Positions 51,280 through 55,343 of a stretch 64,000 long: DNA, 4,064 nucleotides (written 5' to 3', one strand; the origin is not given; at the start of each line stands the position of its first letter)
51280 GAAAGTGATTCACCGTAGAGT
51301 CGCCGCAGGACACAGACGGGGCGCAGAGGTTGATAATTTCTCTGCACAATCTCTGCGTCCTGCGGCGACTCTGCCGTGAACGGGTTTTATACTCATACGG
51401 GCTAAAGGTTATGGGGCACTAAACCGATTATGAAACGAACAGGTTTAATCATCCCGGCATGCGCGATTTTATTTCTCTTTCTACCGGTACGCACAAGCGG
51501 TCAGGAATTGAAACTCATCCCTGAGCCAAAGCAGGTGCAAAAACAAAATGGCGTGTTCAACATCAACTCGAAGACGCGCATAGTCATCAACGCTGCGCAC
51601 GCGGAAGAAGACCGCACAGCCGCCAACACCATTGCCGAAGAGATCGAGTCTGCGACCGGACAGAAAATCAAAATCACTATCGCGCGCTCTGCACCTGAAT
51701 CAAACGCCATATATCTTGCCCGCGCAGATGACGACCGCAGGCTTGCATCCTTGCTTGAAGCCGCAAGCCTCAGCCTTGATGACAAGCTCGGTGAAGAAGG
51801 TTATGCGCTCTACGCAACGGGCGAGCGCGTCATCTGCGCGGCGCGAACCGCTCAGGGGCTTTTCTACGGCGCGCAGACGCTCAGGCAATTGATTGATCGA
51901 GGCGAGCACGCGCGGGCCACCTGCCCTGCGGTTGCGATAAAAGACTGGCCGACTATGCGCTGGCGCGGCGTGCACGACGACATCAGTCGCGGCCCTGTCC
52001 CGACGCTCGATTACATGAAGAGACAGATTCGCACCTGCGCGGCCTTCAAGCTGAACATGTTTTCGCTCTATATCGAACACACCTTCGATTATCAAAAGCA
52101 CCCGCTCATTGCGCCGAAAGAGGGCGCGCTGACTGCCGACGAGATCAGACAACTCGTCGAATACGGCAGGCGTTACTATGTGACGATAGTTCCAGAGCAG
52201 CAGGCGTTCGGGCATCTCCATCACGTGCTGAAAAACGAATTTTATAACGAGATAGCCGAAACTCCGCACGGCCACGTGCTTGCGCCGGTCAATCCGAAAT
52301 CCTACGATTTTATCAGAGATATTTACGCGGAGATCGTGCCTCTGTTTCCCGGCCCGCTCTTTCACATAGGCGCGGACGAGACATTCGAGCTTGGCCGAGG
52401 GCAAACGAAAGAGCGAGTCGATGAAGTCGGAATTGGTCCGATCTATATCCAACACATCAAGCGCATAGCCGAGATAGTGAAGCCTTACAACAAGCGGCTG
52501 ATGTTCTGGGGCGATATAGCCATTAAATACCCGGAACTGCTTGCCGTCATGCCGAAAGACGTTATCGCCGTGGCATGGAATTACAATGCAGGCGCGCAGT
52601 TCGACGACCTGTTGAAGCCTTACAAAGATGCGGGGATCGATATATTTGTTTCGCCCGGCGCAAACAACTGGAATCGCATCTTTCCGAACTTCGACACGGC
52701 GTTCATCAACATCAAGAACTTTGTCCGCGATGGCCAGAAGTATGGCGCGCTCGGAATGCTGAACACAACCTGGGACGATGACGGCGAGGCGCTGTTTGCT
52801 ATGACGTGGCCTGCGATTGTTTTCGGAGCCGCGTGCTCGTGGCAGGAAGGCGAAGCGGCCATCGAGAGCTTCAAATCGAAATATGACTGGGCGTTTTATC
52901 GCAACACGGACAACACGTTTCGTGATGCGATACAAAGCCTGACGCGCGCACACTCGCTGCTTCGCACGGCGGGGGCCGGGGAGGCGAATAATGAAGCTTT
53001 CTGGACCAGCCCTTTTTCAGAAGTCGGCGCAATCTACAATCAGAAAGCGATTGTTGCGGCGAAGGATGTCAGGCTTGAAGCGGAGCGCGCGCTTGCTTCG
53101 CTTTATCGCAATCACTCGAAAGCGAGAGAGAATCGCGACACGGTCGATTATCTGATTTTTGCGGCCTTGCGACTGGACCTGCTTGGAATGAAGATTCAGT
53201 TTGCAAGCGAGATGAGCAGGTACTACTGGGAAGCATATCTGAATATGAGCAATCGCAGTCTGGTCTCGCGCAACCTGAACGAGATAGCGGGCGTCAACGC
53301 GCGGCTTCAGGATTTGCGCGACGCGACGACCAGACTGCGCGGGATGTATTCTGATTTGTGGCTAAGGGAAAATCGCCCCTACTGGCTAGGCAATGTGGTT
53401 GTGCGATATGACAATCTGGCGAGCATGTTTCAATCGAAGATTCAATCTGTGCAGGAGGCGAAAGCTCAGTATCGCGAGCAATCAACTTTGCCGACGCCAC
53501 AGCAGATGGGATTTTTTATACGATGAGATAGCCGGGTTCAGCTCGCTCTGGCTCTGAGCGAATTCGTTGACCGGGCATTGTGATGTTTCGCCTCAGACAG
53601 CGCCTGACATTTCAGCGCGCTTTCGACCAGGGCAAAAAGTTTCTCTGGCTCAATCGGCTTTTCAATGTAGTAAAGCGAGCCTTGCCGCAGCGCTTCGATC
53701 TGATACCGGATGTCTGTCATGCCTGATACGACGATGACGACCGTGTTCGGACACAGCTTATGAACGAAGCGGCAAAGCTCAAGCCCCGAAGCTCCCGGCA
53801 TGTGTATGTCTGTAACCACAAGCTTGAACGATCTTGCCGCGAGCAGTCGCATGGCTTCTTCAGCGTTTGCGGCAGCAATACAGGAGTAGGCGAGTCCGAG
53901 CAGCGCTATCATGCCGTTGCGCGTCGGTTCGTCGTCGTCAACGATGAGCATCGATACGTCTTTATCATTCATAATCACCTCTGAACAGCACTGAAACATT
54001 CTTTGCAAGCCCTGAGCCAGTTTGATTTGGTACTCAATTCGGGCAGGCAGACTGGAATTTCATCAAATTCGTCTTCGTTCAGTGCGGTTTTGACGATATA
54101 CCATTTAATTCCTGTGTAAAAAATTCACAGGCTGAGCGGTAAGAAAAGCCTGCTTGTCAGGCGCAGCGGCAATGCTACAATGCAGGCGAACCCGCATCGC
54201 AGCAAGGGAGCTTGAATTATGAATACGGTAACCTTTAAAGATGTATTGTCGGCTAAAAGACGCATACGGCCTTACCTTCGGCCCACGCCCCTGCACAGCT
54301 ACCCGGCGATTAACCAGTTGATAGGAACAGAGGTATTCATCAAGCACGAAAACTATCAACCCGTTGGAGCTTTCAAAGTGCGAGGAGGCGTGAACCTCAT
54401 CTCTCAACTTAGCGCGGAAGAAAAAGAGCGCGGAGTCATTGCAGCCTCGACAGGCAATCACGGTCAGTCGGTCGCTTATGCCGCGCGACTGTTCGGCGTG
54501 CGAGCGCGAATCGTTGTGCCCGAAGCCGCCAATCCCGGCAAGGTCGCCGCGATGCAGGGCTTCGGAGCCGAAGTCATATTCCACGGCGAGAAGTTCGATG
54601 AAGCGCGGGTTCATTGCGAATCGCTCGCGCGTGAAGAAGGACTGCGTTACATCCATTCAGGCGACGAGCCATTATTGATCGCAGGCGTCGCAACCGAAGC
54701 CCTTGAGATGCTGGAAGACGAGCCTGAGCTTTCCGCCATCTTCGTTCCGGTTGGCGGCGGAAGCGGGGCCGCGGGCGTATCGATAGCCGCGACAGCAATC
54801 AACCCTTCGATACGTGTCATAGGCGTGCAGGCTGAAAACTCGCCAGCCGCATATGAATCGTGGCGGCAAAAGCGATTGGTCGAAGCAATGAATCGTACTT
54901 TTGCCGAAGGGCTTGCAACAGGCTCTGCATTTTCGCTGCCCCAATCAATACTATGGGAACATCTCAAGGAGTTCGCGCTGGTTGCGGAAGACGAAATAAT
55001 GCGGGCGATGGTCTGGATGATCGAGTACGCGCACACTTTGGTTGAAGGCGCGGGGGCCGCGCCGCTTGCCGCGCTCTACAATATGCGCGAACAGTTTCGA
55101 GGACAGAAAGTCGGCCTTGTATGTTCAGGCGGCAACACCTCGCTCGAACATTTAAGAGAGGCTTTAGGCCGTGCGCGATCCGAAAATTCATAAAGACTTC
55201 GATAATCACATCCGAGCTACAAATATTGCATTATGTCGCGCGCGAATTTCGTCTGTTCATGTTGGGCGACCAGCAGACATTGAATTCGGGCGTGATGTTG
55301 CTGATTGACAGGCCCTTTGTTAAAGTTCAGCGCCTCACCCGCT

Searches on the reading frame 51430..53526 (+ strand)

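Call 11: search_protein_families(library=pfam, proteins=[window:51430-53526:+], max_evalue=0.0001)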
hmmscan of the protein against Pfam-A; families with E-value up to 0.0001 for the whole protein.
window:51430-53526:+ (698 aa): 3 families
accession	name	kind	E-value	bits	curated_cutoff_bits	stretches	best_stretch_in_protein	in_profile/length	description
PF02838.20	Glyco_hydro_20b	-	1.3e-25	91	26.1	1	27-173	2-124/124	Glycosyl hydrolase family 20, domain 2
PF00728.28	Glyco_hydro_20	-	4.9e-22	79.2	22.3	1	177-409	2-261/348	Glycosyl hydrolase family 20, catalytic domain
PF03648.19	Glyco_hydro_67N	-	2.2e-06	28.3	24.3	1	50-148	23-117/120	Glycosyl hydrolase family 67 N-terminus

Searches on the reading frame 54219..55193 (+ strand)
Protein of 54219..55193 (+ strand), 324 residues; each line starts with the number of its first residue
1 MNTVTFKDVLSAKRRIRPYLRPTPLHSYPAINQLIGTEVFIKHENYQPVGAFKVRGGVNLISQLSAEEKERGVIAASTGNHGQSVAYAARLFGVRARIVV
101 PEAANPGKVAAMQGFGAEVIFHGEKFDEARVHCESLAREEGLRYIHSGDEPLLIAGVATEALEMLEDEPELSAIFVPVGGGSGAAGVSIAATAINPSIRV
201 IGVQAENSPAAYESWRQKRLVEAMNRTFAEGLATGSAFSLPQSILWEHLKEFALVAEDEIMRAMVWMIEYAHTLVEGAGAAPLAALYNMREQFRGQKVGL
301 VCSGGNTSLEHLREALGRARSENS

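Call 13: search_protein_families(library=pfam, proteins=[window:54219-55193:+], max_evalue=0.0001)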
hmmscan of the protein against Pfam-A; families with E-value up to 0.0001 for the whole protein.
window:54219-55193:+ (324 aa): 1 family
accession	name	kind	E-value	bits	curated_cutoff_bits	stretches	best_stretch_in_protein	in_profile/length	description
PF00291.31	PALP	-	9.4e-78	262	35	1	17-304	2-295/295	Pyridoxal-phosphate dependent enzyme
